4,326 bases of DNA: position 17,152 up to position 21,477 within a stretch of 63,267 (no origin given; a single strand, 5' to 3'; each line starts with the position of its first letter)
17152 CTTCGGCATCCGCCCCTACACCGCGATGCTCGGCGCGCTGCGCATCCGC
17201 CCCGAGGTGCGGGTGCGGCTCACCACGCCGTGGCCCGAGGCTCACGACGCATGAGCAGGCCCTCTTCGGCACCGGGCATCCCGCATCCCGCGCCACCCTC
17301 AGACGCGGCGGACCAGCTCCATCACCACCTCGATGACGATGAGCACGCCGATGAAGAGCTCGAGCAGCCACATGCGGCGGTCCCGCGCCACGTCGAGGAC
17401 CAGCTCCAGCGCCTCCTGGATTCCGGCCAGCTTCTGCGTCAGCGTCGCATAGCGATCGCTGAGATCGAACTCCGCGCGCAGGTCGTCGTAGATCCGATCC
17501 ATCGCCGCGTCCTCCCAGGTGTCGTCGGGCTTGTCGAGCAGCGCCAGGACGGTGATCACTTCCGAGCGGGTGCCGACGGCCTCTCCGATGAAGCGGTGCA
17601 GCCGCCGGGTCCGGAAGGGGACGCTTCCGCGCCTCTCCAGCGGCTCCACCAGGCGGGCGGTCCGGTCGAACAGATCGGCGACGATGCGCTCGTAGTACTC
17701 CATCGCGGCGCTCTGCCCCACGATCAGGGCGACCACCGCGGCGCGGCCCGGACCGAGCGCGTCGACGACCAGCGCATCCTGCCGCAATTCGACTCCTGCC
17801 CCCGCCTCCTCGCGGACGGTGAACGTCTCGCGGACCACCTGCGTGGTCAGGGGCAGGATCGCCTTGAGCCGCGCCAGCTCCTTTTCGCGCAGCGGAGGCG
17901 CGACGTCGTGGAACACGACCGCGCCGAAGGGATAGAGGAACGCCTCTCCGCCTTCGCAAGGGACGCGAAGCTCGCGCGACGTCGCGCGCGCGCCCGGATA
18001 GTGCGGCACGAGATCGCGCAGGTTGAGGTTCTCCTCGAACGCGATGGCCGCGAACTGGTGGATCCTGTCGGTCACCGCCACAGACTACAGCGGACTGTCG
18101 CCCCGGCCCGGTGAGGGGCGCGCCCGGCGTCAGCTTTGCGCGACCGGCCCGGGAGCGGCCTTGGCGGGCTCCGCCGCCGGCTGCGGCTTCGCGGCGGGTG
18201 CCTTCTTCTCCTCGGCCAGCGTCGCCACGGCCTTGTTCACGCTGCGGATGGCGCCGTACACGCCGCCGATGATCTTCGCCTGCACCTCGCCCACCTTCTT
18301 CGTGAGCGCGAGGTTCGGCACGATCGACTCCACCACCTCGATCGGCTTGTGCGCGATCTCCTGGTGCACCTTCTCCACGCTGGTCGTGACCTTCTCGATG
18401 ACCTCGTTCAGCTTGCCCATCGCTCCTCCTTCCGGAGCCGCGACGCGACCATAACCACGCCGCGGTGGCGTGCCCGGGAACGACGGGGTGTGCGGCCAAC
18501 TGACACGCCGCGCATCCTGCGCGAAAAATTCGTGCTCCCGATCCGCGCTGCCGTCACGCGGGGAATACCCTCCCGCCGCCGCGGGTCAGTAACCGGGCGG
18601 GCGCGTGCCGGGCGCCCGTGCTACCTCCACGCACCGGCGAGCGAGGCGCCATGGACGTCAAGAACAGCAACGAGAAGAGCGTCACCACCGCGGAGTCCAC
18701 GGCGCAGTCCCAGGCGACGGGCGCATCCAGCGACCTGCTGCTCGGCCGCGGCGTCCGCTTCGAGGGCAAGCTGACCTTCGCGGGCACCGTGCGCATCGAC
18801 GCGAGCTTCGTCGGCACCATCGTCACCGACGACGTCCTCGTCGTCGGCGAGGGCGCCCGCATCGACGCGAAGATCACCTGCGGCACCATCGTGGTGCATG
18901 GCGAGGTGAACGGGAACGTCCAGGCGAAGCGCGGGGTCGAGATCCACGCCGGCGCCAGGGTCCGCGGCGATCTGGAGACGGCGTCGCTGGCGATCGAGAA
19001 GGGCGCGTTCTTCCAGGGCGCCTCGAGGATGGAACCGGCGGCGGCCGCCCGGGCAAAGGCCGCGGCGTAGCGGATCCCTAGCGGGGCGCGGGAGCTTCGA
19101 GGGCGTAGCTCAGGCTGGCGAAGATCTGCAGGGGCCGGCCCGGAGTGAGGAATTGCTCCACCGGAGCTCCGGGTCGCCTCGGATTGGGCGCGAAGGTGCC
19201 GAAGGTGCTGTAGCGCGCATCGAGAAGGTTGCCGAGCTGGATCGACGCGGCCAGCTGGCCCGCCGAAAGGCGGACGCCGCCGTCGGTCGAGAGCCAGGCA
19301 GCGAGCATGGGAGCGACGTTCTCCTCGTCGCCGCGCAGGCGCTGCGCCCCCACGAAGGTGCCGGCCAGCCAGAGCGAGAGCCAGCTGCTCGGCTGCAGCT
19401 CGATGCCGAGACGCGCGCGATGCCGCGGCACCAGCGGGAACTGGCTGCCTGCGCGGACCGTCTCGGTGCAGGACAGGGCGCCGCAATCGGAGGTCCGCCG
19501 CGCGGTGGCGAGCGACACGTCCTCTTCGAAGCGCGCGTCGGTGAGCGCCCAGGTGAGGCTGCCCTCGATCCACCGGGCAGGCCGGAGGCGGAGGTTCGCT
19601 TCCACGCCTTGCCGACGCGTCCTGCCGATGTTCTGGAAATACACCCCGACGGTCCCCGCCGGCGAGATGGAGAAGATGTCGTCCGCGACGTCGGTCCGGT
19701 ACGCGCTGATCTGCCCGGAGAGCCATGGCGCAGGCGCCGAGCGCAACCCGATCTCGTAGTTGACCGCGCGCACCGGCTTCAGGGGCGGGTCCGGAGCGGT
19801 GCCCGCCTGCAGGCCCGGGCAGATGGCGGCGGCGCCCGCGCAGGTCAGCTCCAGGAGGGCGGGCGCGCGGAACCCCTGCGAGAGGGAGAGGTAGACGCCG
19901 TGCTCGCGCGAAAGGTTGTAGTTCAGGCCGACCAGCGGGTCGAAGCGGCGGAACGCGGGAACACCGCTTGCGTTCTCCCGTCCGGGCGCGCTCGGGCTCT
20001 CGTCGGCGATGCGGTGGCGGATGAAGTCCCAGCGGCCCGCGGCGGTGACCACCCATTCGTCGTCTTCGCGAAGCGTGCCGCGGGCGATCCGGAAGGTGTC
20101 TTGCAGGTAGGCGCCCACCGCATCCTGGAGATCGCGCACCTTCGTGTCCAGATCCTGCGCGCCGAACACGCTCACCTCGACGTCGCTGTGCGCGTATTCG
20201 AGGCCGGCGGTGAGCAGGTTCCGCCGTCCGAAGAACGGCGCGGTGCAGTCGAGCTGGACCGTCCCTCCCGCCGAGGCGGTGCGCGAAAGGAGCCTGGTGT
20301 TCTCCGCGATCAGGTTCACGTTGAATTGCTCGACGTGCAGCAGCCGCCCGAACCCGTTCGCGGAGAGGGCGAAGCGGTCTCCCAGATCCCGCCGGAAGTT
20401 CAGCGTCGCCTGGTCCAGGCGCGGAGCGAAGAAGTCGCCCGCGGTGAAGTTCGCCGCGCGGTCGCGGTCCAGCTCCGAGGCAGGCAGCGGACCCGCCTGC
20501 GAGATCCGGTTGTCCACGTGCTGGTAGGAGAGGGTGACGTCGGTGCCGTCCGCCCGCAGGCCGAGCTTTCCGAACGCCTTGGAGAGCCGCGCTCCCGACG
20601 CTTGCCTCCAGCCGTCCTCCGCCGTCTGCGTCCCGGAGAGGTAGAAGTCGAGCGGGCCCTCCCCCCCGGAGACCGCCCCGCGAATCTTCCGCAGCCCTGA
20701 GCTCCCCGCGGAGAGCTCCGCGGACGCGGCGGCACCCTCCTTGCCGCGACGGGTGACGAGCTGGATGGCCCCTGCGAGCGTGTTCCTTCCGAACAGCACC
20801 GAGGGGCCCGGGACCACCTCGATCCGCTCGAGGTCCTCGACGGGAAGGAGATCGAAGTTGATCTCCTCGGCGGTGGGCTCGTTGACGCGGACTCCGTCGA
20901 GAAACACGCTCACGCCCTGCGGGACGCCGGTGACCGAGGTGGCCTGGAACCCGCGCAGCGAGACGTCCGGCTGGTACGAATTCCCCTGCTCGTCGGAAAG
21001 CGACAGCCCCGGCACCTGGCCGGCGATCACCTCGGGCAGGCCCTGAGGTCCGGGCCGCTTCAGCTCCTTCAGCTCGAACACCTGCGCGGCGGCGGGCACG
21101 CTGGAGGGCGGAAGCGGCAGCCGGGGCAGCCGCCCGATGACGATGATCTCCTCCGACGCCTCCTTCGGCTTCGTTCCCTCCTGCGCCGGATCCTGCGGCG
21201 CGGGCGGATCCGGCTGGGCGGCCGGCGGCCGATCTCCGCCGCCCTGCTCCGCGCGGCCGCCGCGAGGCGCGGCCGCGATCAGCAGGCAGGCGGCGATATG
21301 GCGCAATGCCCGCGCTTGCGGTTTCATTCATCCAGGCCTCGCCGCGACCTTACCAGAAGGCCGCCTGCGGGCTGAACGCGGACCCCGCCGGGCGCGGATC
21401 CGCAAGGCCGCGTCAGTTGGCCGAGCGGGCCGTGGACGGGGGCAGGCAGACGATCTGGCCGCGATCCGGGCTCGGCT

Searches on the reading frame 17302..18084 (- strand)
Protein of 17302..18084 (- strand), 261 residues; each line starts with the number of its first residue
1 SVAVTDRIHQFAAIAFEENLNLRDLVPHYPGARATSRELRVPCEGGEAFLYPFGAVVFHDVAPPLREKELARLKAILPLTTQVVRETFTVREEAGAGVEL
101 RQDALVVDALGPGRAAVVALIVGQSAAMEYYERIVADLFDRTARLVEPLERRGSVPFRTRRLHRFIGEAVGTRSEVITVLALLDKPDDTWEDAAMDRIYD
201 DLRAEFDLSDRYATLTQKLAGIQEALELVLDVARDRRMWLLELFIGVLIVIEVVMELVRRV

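Call 56: search_protein_families(library=pfam, proteins=[window:17302-18084:-], max_evalue=0.00001)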
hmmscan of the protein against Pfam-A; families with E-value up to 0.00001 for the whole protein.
window:17302-18084:- (261 aa): 1 family
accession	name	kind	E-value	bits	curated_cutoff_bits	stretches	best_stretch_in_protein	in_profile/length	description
PF02582.19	DUF155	-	5.6e-24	85.6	27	1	49-215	2-173/174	RMND1/Sif2-Sif3/Mrx10, DUF155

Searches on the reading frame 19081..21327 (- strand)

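Call 56: search_protein_families(library=pfam, proteins=[window:19081-21327:-], max_evalue=0.00001)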
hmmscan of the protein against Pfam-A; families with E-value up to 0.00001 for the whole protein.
window:19081-21327:- (749 aa): 2 families
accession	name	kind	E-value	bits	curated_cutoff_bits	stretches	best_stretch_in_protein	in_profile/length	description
PF00593.30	TonB_dep_Rec_b-barrel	-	1.6e-44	153.9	27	1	261-685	14-419/436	TonB dependent receptor-like, beta-barrel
PF07715.20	Plug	-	2.1e-18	67.2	23.9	1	75-187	3-107/107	TonB-dependent Receptor Plug Domain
